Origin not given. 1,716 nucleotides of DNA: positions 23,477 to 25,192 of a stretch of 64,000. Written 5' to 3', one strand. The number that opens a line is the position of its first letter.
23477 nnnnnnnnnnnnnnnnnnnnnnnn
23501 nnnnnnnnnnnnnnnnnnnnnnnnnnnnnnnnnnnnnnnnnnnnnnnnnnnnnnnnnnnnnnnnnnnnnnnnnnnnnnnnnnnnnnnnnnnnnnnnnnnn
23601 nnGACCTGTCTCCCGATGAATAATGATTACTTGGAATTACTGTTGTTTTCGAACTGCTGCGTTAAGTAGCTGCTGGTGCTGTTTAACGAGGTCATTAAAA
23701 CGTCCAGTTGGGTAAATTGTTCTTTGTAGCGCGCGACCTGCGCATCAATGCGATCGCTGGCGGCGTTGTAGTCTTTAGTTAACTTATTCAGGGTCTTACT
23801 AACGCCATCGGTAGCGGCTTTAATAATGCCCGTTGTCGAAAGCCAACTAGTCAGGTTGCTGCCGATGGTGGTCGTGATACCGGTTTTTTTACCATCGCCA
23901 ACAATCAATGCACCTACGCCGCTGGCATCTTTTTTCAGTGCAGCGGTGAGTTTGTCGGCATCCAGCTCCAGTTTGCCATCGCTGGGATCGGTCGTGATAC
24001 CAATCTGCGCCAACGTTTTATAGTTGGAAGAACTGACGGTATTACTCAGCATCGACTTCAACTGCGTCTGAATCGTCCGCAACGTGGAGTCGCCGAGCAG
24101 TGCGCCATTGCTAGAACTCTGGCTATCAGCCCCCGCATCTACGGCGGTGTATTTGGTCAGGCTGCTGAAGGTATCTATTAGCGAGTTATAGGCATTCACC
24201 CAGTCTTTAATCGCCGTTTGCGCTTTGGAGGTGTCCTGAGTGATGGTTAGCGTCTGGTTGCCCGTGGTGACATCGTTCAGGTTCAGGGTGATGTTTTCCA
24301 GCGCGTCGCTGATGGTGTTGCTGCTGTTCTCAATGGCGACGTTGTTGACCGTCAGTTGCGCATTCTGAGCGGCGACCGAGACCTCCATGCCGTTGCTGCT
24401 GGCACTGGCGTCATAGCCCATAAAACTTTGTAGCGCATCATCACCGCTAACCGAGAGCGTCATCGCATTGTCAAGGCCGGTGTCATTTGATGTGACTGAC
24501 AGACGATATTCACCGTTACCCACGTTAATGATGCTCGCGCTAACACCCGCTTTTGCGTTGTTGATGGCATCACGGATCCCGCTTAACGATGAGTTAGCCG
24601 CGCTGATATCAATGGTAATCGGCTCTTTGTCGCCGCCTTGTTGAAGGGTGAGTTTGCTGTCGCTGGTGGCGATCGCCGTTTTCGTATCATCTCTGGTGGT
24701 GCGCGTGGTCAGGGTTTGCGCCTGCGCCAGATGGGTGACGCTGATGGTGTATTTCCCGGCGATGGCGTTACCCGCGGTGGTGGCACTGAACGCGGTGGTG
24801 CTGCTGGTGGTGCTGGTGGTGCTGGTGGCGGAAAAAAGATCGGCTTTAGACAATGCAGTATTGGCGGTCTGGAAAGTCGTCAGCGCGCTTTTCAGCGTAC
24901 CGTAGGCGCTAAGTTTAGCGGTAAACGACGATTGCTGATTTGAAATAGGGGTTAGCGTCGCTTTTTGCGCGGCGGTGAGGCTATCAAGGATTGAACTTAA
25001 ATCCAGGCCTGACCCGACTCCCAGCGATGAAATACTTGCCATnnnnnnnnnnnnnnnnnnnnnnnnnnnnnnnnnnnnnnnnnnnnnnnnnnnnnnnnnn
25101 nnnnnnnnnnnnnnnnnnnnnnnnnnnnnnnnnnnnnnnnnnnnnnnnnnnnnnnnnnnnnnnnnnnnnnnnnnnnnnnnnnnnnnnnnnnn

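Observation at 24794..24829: Short 9-bp tandem repeat inside fliD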

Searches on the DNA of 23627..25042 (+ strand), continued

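Call 45: search_dna_similar(query=window:23627-25042:+, collection=ecoli_genomes, mode=distant, rows=spread, max_rows=40)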
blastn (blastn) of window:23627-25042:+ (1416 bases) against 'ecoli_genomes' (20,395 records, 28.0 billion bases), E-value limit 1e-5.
Records with a match: 4512; places in all: 4521; records where one place covers at least 80% of the query: 4508.
Genomes with a match: 4512 of 5426; with a place that covers at least 80% of the query: 4508. Places per genome that has any: lowest 1, median 1, highest 2. On chromosomes: 4519 places; on plasmids: 2.
Best place of each record, by identity: 95-99% 3188; 60-80% 1324.
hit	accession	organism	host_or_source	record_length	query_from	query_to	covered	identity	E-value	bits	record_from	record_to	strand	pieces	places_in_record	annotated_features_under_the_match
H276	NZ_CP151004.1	Escherichia coli strain 18KM2445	Dog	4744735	1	1416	100%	98.7%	0e+0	2477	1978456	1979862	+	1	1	fliD: flagellar filament capping protein FliD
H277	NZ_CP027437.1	Escherichia coli strain 2012C-4221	missing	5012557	1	1416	100%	97.7%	0e+0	2409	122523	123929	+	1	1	fliD: flagellar filament capping protein FliD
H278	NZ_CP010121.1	Escherichia coli strain C4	cow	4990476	1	1416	100%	97.6%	0e+0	2405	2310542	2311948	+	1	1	fliD: flagellar filament capping protein FliD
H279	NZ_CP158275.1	Escherichia coli strain EC2257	Homo sapiens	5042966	1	1416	100%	97.6%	0e+0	2405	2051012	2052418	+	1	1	fliD: flagellar filament capping protein FliD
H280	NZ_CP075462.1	Escherichia coli strain NT1F10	pig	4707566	1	1416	100%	97.5%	0e+0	2400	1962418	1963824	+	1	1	fliD: flagellar filament capping protein FliD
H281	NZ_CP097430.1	Escherichia coli strain C288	Homo sapiens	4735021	1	1416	100%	97.5%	0e+0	2396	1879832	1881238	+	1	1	fliD: flagellar filament capping protein FliD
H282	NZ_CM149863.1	Escherichia coli strain LCP30S3_I3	Sus scrofa domesticus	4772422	1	1416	100%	97.5%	0e+0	2396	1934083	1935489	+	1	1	fliD: flagellar filament capping protein FliD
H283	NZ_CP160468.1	Escherichia coli strain PEC1009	Wild bird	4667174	1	1416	100%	97.4%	0e+0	2391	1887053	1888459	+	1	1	fliD: flagellar filament capping protein FliD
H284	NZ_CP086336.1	Escherichia coli strain EBJ001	Homo sapiens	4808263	1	1416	100%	97.3%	0e+0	2387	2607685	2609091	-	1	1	fliD: flagellar filament capping protein FliD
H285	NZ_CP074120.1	Escherichia coli strain EC16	ascites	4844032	1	1416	100%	97.3%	0e+0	2387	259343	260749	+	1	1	fliD: flagellar filament capping protein FliD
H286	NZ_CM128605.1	Escherichia coli strain E200086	Homo sapiens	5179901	1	1416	100%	97.3%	0e+0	2387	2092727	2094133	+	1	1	fliD: flagellar filament capping protein FliD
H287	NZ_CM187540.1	Escherichia coli strain capsule spontaneous mutant 1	lab isolate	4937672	1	1416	100%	97.3%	0e+0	2387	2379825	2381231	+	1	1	fliD: flagellar filament capping protein FliD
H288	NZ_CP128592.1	Escherichia coli strain VG12A2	farm environment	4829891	1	1416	100%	97.2%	0e+0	2382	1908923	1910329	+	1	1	fliD: flagellar filament capping protein FliD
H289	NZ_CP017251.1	Escherichia coli strain NADC 5570/86-24/6564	not applicable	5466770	1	1416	100%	97.2%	0e+0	2386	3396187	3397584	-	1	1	fliD: flagellar filament capping protein FliD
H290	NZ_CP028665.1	Escherichia coli strain 118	cattle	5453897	1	1416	100%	97.2%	0e+0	2386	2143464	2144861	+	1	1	fliD: flagellar filament capping protein FliD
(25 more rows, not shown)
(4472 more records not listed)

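Call 60: get_annotated_region(hit=H251, flank=200)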
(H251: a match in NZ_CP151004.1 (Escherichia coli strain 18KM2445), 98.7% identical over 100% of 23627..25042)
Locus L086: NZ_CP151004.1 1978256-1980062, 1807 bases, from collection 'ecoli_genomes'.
description: Escherichia coli strain 18KM2445 chromosome, complete genome
organism: Escherichia coli strain 18KM2445 (NCBI taxid 562)
replicon: chromosome; assembly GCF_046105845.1
host: Dog; source: Secretion Tubus; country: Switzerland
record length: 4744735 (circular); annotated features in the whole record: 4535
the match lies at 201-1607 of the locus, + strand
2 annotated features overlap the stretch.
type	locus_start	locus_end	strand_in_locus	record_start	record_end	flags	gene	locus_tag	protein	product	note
CDS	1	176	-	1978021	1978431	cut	fliS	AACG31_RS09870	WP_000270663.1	flagellar export chaperone FliS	-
CDS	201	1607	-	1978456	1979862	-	fliD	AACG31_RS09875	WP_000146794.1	flagellar filament capping protein FliD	-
